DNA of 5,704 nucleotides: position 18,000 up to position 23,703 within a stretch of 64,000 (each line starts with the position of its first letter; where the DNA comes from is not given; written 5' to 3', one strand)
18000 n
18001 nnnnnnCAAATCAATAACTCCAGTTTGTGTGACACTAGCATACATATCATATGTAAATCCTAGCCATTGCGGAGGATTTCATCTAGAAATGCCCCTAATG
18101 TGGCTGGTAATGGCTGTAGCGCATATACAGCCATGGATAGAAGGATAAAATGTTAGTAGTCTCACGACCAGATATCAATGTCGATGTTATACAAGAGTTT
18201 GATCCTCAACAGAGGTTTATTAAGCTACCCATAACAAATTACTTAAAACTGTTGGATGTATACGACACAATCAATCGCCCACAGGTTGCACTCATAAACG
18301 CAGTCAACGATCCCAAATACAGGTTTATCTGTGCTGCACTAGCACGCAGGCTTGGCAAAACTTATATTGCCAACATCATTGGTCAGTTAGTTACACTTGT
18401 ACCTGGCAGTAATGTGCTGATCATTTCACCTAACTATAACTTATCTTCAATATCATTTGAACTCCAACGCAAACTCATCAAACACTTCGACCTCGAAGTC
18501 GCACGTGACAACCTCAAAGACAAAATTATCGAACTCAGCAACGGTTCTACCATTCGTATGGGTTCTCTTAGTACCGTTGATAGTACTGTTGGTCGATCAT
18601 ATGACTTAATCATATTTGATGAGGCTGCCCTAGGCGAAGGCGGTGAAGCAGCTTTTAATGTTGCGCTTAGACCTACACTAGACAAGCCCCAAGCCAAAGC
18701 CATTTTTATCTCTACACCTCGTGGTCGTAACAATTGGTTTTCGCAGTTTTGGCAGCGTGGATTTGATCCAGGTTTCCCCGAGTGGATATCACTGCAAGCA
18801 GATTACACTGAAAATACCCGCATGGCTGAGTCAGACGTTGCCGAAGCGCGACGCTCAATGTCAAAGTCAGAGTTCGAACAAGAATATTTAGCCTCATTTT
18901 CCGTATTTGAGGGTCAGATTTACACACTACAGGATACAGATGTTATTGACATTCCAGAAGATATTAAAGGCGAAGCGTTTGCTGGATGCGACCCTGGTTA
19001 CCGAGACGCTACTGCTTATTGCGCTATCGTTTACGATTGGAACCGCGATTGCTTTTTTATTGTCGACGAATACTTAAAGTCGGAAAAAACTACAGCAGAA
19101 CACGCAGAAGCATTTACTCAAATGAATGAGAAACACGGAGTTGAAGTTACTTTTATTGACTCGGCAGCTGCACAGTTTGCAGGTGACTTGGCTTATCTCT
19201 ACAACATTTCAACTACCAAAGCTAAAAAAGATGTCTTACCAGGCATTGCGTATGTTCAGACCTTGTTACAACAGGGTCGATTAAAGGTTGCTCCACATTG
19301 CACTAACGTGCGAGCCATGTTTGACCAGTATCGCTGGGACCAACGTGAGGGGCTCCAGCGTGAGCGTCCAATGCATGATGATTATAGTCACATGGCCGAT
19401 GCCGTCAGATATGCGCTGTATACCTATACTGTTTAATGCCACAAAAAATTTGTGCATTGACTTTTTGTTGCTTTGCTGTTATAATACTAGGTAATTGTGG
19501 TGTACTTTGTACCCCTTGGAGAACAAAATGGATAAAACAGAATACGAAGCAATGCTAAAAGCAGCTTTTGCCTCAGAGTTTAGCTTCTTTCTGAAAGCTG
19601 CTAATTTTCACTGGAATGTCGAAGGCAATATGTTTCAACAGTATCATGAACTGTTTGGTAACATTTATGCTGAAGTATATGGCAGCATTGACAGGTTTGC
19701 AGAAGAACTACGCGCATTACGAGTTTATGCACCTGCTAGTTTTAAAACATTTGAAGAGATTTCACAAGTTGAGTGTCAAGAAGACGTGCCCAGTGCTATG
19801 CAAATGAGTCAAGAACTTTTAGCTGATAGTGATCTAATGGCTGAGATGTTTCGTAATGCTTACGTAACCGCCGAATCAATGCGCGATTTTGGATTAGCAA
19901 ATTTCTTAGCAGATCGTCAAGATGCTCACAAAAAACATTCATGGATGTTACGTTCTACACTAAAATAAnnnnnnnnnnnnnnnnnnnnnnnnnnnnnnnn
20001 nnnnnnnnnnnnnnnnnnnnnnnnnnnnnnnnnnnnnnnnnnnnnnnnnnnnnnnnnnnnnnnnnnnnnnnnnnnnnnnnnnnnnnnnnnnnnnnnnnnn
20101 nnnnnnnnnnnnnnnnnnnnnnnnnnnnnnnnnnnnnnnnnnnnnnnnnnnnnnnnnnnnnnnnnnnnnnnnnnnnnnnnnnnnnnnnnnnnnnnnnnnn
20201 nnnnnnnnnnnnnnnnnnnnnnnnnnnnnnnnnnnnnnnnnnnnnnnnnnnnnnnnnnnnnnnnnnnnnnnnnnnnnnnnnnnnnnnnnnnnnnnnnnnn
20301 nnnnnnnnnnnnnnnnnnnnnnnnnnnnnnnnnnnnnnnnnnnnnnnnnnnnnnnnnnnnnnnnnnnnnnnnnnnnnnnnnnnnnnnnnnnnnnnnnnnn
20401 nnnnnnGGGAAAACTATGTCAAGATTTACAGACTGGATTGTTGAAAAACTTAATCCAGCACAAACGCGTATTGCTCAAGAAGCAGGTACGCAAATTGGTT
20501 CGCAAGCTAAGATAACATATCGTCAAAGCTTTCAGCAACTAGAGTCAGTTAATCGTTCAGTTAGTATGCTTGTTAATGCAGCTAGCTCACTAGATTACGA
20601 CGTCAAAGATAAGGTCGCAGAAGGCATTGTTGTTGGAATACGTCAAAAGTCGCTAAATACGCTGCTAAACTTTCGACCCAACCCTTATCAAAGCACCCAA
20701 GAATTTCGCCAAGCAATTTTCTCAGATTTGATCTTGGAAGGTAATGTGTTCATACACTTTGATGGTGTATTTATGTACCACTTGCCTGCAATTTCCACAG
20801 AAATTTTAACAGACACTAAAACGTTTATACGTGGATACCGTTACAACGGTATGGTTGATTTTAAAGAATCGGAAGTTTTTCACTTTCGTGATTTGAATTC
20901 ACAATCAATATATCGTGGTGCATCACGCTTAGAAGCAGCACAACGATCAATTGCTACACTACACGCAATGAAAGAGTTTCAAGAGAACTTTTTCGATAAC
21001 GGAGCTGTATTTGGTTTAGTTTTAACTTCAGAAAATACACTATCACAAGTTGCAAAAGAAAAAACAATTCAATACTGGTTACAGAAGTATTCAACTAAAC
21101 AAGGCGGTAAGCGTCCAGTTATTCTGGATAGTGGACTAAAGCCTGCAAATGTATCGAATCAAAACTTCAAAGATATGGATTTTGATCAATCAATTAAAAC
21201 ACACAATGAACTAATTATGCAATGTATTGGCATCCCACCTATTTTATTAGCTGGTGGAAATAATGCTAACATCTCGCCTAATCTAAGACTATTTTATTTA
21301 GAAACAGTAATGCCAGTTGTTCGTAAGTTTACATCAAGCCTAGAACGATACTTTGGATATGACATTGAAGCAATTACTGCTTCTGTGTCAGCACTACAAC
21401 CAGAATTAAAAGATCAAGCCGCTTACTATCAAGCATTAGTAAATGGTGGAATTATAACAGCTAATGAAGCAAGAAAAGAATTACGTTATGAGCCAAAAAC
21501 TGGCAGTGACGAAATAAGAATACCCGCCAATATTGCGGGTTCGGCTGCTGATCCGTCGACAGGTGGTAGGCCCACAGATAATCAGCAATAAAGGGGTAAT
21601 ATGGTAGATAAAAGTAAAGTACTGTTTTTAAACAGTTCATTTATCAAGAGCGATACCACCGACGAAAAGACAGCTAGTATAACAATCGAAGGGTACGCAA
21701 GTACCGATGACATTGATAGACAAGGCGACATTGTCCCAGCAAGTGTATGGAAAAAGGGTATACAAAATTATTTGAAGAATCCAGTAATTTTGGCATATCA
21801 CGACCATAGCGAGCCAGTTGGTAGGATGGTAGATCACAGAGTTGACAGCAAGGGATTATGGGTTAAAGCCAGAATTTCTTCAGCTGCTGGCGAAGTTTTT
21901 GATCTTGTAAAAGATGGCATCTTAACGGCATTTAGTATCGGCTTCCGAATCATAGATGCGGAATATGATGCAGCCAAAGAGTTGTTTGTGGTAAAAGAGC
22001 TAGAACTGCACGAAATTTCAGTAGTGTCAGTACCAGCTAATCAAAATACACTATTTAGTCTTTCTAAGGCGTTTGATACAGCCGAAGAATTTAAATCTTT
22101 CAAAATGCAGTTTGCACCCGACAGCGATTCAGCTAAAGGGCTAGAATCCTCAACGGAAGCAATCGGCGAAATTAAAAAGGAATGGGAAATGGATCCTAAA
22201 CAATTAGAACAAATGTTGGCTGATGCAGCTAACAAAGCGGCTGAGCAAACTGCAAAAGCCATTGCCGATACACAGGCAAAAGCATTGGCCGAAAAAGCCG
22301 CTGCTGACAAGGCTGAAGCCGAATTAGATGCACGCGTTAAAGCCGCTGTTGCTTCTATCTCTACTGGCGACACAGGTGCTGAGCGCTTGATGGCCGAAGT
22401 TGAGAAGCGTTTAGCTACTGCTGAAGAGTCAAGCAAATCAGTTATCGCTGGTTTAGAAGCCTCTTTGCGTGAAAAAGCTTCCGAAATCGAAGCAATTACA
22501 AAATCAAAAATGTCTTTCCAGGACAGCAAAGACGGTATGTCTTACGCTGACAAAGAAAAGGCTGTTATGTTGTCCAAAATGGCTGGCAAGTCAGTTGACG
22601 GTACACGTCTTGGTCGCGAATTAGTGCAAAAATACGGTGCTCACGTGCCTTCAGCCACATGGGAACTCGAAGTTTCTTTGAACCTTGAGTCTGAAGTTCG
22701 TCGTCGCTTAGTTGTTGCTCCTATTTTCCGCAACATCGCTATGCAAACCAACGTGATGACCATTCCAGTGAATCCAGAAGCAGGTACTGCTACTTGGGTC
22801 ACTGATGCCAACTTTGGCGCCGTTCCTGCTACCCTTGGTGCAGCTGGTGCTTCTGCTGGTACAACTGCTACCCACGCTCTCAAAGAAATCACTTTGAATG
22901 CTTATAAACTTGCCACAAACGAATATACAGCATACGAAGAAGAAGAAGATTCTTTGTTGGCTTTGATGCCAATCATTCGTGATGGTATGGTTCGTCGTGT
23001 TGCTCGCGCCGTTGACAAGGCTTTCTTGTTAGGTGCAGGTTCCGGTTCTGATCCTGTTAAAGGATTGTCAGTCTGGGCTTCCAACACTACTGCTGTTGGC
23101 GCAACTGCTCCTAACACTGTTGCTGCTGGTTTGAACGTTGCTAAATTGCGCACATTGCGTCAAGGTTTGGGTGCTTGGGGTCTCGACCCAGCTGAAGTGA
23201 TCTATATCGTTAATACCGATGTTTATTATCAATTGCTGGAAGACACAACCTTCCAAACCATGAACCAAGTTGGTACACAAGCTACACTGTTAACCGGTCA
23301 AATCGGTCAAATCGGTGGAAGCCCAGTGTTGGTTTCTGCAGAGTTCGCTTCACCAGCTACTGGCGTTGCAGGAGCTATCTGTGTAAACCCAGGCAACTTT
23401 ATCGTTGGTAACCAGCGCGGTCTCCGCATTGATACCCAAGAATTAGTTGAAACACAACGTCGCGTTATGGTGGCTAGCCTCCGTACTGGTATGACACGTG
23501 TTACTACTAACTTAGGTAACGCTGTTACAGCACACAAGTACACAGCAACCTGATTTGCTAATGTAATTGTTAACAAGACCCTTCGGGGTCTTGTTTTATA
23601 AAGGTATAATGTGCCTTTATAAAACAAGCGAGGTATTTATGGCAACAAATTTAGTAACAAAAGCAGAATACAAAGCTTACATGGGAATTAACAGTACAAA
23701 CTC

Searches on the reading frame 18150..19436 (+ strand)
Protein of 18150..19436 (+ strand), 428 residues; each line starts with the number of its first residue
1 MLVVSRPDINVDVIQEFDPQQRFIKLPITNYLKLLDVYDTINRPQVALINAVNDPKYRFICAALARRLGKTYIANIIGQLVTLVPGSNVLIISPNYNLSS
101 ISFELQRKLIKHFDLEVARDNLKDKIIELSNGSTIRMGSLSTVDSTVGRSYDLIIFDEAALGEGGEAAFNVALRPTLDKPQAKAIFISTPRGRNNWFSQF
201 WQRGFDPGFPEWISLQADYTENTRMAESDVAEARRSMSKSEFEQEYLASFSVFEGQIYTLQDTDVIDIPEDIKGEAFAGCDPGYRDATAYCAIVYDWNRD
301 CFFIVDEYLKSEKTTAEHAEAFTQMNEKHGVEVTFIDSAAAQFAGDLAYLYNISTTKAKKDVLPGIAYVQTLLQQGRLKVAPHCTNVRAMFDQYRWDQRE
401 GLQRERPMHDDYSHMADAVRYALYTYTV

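Call 25: search_protein_families(library=phrogs, proteins=[window:18150-19436:+], max_evalue=0.00001)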
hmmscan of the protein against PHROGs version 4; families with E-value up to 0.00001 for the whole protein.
window:18150-19436:+ (428 aa): 5 families
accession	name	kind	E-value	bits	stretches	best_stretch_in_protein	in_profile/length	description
phrog_2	-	head and packaging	5.7e-43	148.7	1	39-426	265-592/807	terminase large subunit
phrog_5653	-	head and packaging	1e-22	81.8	1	251-427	4-181/199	terminase large subunit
phrog_10250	-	head and packaging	2.4e-18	67.7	1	234-424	2-213/228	terminase large subunit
phrog_7579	-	head and packaging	2.8e-13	50.6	1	63-252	23-215/239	terminase large subunit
phrog_6672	-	head and packaging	1.9e-12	47.9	1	303-426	8-129/145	terminase large subunit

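Call 28: search_dna_similar(query=window:18150-19436:+, collection=phages, mode=protein, max_rows=12)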
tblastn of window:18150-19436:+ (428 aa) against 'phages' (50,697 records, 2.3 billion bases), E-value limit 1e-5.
Records with a match: 1229; places in all: 1230; records where one place covers at least 80% of the query: 960.
Best place of each record, by identity: <60% 1229.
By first word of the organism name: Vibrio 372; Salmonella 273; Escherichia 135; Klebsiella 87; Staphylococcus 46; Microbacterium 36; Pelagibacter 26; Pseudomonas 23; Bacteriophage 22; Lactobacillus 15; and 56 more.
By host as written in the record: - 379; Escherichia coli 42; Salmonella enterica subsp. enterica serovar Enteritidis PT1 39; Vibrio harveyi BAA-1116 36; Klebsiella pneumoniae 26; Microbacterium foliorum NRRL B-24224 25; Salmonella sp. 24; Salmonella enterica 23; and 276 more.
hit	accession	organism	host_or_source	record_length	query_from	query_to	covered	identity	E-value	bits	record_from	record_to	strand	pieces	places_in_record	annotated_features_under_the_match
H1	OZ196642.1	Vibrio phage D51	Seawater and oysters mix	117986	2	426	99%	49.0%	7e-130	418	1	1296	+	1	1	terminase large subunit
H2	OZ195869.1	Vibrio phage D254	Seawater and oysters mix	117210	2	426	99%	49.0%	8e-130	418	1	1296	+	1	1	terminase large subunit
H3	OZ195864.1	Vibrio phage D260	Seawater and oysters mix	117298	2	426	99%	49.0%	8e-130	418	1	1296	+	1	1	terminase large subunit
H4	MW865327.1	Vibrio phage 70E38.1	Vibrio crassostreae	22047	1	426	100%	48.6%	1e-128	414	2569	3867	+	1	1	hypothetical protein (x2)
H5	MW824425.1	Vibrio phage 70E37.1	Vibrio crassostreae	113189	1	426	100%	48.6%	1e-128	414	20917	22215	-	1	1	hypothetical protein (x2)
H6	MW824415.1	Vibrio phage 234P1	Vibrio crassostreae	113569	1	426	100%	48.6%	1e-128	414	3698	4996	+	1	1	terminase large subunit | putative terminase small subunit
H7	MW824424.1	Vibrio phage 70E35.6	Vibrio crassostreae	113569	1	426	100%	48.6%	1e-128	414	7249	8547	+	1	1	hypothetical protein (x2)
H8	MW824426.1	Vibrio phage 70E37.6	Vibrio crassostreae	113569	1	426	100%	48.6%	1e-128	414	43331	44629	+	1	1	hypothetical protein (x2)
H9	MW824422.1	Vibrio phage 70E35.2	Vibrio crassostreae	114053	1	426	100%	48.6%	1e-128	414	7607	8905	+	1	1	hypothetical protein (x2)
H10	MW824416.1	Vibrio phage 234P7B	Vibrio crassostreae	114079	1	426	100%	48.6%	1e-128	414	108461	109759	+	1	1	hypothetical protein (x2)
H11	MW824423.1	Vibrio phage 70E35.5a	Vibrio crassostreae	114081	1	426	100%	48.6%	1e-128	414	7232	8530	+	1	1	hypothetical protein (x2)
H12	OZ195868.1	Vibrio phage D252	Seawater and oysters mix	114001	2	426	99%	48.7%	2e-128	414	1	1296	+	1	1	terminase large subunit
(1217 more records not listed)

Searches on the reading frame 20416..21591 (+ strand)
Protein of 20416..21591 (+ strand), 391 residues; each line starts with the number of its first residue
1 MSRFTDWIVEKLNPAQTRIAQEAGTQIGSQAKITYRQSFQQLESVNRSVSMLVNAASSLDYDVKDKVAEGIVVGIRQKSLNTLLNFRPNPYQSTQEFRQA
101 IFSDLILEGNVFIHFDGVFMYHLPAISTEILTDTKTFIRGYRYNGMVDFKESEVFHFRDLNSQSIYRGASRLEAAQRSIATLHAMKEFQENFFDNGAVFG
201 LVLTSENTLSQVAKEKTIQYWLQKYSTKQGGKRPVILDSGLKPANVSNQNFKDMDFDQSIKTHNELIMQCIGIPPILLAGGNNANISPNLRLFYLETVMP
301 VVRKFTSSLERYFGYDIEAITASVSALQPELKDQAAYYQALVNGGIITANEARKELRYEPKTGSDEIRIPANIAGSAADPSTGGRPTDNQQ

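Call 25: search_protein_families(library=phrogs, proteins=[window:20416-21591:+], max_evalue=0.00001)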
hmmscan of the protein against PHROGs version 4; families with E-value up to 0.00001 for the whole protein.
window:20416-21591:+ (391 aa): 3 families
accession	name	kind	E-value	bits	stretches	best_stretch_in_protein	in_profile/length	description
phrog_12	-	head and packaging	2.1e-62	213.1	1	32-381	83-442/646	portal protein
phrog_2662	-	head and packaging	1.8e-46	160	1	34-376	59-424/717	portal protein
phrog_5929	-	head and packaging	2.4e-15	57.5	1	184-374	3-200/228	portal protein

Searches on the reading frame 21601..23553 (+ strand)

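Call 25: search_protein_families(library=phrogs, proteins=[window:21601-23553:+], max_evalue=0.00001)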
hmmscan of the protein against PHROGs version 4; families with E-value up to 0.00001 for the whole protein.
window:21601-23553:+ (650 aa): 11 families
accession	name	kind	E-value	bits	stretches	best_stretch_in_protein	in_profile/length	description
phrog_80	-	head and packaging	4.3e-39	136.2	1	15-277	226-526/607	head maturation protease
phrog_617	-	head and packaging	3.1e-33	116.6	1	27-615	26-586/626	major head protein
phrog_10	-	head and packaging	1.2e-17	65.2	1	188-613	253-602/752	major head protein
phrog_11321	-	unknown function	2.7e-17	64.2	1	54-333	26-313/327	-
phrog_9427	-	head and packaging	6.6e-16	59.5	1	28-297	30-324/453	head maturation protease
phrog_3244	-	head and packaging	2.9e-13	51.2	1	18-260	24-267/326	head maturation protease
phrog_4523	-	head and packaging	4.3e-11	43.2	1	64-297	75-283/644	major head and protease protein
phrog_267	-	head and packaging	1.4e-08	35.3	1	419-632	95-313/410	major head protein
phrog_13042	-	head and packaging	2e-07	31.4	1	79-251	89-251/386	major head protein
phrog_36211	-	head and packaging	3.4e-07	30.6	1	76-163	80-171/378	head maturation protease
phrog_9644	-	head and packaging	6.6e-06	26.7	0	22-151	158-302/341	head maturation protease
